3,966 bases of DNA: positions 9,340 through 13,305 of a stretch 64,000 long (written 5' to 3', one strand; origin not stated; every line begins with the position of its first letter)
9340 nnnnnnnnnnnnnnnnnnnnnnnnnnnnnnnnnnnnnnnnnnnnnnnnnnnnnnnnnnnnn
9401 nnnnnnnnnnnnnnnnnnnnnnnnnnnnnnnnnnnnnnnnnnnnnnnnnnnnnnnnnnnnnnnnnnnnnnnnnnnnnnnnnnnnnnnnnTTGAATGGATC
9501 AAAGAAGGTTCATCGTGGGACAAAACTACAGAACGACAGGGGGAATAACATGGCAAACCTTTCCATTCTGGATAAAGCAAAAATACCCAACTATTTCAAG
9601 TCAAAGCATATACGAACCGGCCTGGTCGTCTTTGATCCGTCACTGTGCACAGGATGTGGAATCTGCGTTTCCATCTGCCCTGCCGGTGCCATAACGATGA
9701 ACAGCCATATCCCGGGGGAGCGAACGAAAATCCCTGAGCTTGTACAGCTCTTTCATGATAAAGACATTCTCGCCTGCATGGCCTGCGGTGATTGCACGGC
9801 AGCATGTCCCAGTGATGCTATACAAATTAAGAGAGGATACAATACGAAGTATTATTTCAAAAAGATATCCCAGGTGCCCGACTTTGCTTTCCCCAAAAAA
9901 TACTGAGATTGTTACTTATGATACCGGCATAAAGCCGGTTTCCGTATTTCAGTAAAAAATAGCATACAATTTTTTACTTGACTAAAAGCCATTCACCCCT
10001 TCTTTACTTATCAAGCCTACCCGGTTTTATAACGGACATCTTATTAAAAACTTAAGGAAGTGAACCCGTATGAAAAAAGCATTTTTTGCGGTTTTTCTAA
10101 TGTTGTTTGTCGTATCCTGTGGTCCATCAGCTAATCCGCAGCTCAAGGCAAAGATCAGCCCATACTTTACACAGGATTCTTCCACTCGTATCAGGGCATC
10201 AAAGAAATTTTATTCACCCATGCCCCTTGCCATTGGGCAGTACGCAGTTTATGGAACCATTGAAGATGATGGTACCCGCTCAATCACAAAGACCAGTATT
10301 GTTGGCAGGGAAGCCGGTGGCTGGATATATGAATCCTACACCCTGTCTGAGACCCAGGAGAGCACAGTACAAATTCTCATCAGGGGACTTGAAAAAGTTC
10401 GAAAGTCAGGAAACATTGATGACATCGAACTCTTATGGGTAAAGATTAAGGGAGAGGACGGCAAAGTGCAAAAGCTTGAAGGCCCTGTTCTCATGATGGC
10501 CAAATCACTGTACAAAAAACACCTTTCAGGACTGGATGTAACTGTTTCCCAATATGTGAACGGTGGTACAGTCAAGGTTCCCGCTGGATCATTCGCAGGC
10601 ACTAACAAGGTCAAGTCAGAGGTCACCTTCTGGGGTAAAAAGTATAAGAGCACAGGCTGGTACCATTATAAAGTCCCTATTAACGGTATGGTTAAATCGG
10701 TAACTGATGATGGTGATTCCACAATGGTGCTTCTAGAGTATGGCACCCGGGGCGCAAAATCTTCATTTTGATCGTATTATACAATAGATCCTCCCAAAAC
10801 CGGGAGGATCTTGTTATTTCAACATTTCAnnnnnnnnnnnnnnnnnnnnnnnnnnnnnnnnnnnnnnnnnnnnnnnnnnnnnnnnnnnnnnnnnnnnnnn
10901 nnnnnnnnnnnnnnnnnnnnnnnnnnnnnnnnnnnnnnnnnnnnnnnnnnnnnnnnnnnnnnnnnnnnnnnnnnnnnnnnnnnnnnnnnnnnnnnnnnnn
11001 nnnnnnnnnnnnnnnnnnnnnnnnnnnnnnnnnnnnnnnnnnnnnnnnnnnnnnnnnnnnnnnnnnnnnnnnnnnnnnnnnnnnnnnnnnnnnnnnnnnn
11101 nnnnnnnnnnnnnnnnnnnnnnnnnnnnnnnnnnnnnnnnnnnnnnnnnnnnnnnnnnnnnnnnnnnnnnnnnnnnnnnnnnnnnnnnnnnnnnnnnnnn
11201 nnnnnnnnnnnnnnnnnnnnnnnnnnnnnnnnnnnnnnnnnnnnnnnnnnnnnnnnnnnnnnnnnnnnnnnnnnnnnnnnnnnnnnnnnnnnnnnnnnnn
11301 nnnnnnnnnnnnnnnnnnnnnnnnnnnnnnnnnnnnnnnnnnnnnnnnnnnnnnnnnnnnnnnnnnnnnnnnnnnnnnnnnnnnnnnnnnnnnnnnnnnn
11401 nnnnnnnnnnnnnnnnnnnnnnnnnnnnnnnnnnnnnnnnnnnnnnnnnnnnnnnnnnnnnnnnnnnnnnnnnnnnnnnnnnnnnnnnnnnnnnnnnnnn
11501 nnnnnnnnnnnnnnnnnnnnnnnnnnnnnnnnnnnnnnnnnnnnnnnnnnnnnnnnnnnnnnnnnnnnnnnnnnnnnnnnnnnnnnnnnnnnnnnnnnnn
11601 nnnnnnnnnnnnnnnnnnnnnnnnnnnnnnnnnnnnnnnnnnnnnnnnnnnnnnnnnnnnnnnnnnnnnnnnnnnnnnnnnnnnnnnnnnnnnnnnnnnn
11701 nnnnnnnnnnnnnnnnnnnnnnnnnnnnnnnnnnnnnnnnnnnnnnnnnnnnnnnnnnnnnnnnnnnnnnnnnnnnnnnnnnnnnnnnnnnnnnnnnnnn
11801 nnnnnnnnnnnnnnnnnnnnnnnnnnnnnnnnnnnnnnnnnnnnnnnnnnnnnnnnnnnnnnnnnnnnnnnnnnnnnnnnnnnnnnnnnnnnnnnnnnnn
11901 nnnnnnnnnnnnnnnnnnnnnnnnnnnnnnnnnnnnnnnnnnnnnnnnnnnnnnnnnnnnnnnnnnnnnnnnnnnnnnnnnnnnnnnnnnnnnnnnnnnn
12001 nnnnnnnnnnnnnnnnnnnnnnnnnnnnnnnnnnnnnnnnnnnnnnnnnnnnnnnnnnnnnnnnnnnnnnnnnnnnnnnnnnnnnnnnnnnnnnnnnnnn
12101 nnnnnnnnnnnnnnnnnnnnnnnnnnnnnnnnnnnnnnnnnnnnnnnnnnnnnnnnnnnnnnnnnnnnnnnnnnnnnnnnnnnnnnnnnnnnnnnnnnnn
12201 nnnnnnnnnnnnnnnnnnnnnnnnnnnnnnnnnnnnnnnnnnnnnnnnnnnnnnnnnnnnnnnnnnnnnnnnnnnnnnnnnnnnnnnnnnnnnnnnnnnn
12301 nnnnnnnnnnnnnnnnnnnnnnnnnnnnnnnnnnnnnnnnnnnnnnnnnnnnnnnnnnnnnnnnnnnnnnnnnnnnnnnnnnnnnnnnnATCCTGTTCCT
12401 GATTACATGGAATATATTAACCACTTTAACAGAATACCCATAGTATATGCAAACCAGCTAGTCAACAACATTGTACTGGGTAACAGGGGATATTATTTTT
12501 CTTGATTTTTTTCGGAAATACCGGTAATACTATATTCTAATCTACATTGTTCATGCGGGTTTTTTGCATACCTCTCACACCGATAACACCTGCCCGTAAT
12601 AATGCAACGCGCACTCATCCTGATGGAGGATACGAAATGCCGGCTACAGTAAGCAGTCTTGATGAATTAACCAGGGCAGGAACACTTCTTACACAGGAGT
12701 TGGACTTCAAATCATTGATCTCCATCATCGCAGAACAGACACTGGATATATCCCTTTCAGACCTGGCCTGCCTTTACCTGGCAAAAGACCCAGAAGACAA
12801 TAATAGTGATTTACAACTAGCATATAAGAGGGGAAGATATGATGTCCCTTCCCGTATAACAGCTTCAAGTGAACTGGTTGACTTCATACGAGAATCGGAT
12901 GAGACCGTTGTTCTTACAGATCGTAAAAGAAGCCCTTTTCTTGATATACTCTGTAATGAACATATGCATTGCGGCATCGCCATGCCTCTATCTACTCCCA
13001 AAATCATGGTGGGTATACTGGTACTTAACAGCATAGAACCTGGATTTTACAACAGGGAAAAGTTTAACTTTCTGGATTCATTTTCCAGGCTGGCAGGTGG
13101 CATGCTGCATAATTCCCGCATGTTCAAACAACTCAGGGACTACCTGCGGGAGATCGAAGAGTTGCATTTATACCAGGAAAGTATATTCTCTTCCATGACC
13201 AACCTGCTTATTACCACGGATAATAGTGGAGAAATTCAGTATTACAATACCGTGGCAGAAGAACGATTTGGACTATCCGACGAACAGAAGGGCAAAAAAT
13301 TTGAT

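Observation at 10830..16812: Local cyclic-nucleotide circuit: cNMP-gated MscS channel divergent from GAF-PAS adenylyl cyclase + HEAT-repeat membrane protein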

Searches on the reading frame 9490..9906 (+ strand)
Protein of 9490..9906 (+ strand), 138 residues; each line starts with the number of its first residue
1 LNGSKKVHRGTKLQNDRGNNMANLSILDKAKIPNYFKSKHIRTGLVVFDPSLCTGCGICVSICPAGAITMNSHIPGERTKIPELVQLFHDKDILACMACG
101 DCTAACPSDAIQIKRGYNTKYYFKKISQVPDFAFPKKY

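Call 10: search_protein_families(library=pfam, proteins=[window:9490-9906:+], max_evalue=0.001)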
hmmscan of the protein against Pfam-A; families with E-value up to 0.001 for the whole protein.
window:9490-9906:+ (138 aa): 14 families
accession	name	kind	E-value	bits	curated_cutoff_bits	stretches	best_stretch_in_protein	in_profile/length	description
PF00037.32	Fer4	-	1.5e-14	53.6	21.1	2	46-69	1-24/24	4Fe-4S binding domain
PF12838.12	Fer4_7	-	2.3e-13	50.8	27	2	53-110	2-52/52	4Fe-4S dicluster domain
PF13187.11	Fer4_9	-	5.9e-13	49.1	27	2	53-111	2-52/52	4Fe-4S dicluster domain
PF12837.12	Fer4_6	-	1.5e-11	44.1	25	1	46-68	2-24/24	4Fe-4S binding domain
PF12797.12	Fer4_2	-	9.4e-11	41.4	24.5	2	46-65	3-22/22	4Fe-4S binding domain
PF13484.11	Fer4_16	-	7.4e-10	39.9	30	1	53-71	2-20/66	4Fe-4S double cluster binding domain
PF13237.11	Fer4_10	-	1.2e-09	38.4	25.5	1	46-107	2-53/53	4Fe-4S dicluster domain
PF25160.1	LdpA_Fe-S-bd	-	2.2e-09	37.4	27.6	1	51-73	26-48/49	LdpA Fe-S cluster-binding domain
PF14697.11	Fer4_21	-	5e-09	36.6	35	1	49-70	37-59/59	4Fe-4S dicluster domain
PF13183.11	Fer4_8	-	1.8e-08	35.3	27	1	52-109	4-67/68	4Fe-4S dicluster domain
PF13534.11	Fer4_17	-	1.5e-07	32.3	22.2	1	53-109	2-59/61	4Fe-4S dicluster domain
PF12800.12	Fer4_4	-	2.9e-07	30.7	24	1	50-66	1-17/17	4Fe-4S binding domain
PF17179.9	Fer4_22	-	2.1e-06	28.9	27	0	45-65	73-93/95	4Fe-4S dicluster domain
PF12798.12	Fer4_3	-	0.00013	23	27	0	53-67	1-15/15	4Fe-4S binding domain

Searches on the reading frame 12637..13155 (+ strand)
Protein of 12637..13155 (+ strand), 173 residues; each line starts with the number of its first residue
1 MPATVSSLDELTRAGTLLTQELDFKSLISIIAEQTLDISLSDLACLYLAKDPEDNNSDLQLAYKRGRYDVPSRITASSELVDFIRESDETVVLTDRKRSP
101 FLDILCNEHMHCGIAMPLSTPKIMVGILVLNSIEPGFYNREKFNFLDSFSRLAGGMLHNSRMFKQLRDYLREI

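Call 48: search_solved_structures(query=A4, max_evalue=1, show_alignments=1)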
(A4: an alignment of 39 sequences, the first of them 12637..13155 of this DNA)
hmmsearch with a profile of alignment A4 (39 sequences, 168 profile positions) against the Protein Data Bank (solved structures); distinct sequences matched with E-value up to 1: 21.
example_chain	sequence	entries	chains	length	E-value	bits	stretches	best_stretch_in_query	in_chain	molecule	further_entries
3ci6_A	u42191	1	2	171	7.9e-08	35.2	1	3-157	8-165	Phosphoenolpyruvate-protein phosphotransferase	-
4mcw_A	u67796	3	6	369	1.7e-06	30.9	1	5-165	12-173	Metal dependent phosphohydrolase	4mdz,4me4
3o5y_A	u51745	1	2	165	1.3e-05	28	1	52-162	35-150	Sensor protein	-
7pvp_A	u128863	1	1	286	0.0006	22.6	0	110-129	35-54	SAKe6BC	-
7onc_A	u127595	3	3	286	0.0013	21.6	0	109-128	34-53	SAKe6BE | S6BE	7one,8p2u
7op4_A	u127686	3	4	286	0.0014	21.4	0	109-128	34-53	SAKe6BE-3HH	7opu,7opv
7ong_A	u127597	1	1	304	0.0021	20.8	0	109-128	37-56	SAKe6BE-L1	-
7onh_A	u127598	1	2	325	0.0035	20.1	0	109-128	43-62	SAKe6BE-L3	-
7on7_A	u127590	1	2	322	0.0035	20.1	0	109-128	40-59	SAKe6BE-L2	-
4bwi_A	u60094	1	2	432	0.013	18.3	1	94-165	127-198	PHYTOCHROME-LIKE PROTEIN CPH2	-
3rfb_A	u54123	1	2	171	0.048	16.4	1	95-147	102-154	Putative uncharacterized protein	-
3e0y_A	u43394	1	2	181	0.19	14.5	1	101-162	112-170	Conserved domain protein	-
6oap_A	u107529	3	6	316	0.21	14.3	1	96-164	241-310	Dual sensor histidine kinase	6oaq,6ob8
4mmn_A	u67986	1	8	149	0.25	14.1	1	102-156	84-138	Putative uncharacterized protein Ta0848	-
8w26_A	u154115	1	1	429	0.3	13.8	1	102-167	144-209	histidine kinase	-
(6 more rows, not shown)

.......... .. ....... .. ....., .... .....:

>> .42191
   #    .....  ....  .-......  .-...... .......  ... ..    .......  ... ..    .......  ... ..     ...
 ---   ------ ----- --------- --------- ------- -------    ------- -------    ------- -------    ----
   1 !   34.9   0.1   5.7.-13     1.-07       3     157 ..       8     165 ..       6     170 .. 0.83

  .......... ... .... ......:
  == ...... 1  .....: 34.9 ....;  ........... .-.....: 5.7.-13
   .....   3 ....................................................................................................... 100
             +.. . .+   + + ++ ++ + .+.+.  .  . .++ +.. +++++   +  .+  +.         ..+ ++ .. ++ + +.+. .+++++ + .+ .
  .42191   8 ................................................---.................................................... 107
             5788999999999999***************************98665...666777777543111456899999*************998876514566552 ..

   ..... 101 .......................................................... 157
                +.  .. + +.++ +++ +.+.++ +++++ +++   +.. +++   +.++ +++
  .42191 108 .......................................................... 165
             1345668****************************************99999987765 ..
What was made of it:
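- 12637..14205 (+): Soluble GAF-PAS-class IIIb adenylyl cyclase (522 aa). Approximate domains: GAF aa 10-165 (nt 12664-13131), PAS aa 181-297 (nt 13177-13527), catalytic domain aa 338-511 (nt 13648-14169). GAF profile against PDB: PtsP GAF 3ci6, 8e-8 (call 48).
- Checked: A profile search confirms the GAF domain (call 48).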
